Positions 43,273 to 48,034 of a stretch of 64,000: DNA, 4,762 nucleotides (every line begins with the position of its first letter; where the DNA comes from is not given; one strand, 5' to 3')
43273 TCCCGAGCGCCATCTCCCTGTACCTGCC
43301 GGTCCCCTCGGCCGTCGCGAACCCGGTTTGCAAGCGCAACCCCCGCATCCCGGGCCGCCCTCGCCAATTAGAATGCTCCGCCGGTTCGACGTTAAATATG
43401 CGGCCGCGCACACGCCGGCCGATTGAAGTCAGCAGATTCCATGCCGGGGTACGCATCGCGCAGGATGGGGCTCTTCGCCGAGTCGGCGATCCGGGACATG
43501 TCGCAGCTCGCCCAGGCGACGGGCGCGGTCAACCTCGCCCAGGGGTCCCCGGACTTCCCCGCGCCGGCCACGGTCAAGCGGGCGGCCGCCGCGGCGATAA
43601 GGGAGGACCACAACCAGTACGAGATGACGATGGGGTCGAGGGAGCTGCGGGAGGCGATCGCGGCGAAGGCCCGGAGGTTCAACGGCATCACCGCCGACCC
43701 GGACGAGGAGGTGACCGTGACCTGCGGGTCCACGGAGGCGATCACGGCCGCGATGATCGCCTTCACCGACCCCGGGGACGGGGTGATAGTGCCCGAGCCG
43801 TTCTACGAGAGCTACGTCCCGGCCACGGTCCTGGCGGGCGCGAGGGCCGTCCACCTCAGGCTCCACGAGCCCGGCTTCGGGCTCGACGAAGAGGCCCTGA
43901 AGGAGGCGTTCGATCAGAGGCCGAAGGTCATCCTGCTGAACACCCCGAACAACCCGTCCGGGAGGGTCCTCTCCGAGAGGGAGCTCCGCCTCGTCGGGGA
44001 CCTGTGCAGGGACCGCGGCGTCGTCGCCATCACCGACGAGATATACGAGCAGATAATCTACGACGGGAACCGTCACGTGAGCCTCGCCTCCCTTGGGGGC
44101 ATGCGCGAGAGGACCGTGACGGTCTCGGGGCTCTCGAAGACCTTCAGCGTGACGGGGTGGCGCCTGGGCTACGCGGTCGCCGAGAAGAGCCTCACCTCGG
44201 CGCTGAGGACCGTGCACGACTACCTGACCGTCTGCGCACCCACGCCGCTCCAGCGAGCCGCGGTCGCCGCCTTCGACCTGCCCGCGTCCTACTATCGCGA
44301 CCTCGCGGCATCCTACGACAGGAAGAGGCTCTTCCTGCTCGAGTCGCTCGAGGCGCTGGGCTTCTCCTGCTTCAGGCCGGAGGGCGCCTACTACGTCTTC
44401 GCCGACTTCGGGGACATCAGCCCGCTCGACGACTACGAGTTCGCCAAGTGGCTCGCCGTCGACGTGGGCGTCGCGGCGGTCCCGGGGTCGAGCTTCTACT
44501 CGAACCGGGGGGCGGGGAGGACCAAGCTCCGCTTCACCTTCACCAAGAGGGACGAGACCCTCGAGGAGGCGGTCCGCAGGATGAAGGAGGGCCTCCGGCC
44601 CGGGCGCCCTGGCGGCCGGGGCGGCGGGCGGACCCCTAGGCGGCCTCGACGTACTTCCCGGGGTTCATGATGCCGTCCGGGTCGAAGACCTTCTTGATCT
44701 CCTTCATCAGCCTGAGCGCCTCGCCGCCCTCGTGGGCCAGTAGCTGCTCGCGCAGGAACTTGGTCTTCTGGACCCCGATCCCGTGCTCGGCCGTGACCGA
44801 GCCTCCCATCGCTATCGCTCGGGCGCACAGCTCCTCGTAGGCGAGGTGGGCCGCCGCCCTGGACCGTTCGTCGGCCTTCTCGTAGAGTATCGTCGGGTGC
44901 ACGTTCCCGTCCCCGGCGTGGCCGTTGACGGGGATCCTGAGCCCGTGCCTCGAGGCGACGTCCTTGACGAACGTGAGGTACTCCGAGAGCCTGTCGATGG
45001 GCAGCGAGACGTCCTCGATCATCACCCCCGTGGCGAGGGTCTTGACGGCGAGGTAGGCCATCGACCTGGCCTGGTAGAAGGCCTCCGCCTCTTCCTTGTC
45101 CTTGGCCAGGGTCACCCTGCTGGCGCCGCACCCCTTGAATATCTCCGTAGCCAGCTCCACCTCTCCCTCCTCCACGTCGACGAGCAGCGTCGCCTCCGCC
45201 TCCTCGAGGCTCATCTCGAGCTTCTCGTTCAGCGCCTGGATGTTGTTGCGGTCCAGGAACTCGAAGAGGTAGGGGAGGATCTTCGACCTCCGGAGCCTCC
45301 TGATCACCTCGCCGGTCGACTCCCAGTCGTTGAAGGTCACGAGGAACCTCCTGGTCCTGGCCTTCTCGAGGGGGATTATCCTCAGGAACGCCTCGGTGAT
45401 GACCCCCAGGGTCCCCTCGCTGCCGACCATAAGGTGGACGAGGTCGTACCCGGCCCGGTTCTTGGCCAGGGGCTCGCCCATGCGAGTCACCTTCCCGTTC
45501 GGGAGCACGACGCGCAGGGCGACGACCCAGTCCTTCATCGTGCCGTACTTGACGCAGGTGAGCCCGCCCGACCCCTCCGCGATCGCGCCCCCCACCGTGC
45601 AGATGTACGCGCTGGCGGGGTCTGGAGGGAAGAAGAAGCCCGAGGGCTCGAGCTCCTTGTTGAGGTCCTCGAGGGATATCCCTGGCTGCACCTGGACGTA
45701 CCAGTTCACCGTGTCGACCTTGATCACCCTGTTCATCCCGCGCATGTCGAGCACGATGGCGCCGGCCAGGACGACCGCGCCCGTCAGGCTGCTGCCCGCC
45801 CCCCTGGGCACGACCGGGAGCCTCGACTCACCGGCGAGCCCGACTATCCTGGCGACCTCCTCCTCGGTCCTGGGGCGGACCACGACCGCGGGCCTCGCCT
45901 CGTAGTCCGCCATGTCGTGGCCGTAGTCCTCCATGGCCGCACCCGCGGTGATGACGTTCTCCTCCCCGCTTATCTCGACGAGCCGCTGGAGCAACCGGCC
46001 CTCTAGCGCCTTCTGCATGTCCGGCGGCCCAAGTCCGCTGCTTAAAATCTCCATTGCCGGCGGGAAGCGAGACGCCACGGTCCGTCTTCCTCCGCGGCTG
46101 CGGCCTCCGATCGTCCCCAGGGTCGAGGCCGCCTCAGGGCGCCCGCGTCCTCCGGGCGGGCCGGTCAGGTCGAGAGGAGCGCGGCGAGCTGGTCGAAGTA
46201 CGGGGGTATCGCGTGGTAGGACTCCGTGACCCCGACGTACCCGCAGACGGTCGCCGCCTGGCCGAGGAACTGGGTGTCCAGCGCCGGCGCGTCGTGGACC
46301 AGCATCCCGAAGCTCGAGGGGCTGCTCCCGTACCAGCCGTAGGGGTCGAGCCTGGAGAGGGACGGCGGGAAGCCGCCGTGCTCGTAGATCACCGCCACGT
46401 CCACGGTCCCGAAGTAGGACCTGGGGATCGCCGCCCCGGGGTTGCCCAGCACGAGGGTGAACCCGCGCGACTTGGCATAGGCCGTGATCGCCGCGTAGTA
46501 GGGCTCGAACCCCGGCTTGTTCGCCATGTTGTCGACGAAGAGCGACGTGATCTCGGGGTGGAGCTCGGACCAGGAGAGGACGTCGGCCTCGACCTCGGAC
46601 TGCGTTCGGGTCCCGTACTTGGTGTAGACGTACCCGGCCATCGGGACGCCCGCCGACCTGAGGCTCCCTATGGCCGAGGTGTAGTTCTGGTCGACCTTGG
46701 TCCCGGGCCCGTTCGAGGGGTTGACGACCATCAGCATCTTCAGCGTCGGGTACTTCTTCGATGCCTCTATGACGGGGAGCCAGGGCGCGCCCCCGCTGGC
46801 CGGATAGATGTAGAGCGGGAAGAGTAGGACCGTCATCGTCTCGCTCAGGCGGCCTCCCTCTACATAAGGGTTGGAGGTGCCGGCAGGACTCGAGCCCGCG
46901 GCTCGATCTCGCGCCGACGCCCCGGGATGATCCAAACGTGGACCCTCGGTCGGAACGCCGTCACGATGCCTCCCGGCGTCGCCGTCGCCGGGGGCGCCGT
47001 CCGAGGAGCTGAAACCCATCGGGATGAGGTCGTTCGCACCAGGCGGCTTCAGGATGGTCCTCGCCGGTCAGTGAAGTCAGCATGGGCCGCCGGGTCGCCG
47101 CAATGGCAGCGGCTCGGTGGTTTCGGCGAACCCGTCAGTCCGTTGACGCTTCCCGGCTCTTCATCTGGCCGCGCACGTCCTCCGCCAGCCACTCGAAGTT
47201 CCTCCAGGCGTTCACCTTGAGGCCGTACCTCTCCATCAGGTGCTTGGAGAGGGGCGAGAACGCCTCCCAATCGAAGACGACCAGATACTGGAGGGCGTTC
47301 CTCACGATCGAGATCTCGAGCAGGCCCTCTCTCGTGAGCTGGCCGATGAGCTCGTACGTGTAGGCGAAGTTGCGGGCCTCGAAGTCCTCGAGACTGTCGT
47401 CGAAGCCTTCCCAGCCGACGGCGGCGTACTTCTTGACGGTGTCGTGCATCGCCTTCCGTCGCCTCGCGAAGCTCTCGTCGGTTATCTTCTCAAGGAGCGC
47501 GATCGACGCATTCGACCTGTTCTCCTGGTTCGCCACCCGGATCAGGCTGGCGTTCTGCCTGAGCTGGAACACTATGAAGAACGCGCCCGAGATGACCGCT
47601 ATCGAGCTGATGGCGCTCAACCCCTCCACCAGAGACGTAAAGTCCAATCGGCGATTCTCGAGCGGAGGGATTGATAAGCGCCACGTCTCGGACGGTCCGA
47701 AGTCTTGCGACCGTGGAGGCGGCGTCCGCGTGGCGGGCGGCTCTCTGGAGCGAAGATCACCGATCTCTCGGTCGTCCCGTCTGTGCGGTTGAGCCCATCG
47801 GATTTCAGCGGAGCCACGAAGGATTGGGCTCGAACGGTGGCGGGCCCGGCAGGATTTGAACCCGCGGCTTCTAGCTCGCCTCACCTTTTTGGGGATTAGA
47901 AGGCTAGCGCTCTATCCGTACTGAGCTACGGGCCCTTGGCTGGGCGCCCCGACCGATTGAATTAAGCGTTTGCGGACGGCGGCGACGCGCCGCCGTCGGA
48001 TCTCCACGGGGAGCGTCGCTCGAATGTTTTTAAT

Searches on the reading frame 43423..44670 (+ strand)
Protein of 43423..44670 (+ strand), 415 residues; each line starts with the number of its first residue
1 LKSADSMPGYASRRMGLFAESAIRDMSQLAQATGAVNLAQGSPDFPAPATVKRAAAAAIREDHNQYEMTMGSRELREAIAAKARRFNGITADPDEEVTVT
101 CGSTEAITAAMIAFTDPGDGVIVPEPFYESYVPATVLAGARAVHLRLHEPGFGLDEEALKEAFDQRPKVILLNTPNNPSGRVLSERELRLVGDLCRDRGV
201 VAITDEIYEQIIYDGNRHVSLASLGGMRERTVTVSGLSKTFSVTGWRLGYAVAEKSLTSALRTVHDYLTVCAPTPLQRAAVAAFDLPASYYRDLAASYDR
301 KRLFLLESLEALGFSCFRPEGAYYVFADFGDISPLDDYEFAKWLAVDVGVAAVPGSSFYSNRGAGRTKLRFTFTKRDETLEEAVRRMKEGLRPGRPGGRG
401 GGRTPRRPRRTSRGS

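Call 32: search_protein_families(library=pfam, proteins=[window:43423-44670:+], max_evalue=0.00001)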
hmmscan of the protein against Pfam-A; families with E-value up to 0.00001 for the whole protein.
window:43423-44670:+ (415 aa): 2 families
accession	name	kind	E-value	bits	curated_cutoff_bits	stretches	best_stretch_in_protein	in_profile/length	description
PF00155.27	Aminotran_1_2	-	1.4e-64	219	19.7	1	36-386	4-360/361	Aminotransferase class I and II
PF00266.25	Aminotran_5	-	6.4e-06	25.8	21.5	1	69-205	38-175/371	Aminotransferase class-V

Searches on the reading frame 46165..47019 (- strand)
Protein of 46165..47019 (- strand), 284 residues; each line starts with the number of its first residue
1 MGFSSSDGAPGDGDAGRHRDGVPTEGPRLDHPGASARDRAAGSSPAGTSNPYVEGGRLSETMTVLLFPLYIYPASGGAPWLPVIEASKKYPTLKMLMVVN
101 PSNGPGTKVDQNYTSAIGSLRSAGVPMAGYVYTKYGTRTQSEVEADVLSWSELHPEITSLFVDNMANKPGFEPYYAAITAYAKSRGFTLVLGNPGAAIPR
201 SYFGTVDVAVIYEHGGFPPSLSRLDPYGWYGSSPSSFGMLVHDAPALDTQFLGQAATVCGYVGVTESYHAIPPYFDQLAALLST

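Call 33: search_protein_families(library=pfam, proteins=[window:46165-47019:-], max_evalue=0.00001)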
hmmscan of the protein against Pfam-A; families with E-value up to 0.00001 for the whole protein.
window:46165-47019:- (284 aa): 1 family
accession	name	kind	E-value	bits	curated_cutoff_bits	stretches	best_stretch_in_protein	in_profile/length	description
PF12138.14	Spherulin4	-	1.6e-37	129.8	30.2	1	65-279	2-236/239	Spherulation-specific family 4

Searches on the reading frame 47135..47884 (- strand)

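Call 33: search_protein_families(library=pfam, proteins=[window:47135-47884:-], max_evalue=0.00001)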
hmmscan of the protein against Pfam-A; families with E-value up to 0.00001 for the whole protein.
window:47135-47884:- (249 aa): 1 family
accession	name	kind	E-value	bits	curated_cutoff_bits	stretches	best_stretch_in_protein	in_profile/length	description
PF15956.11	DUF4760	-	1.6e-11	45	25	1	97-235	4-139/141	Domain of unknown function (DUF4760)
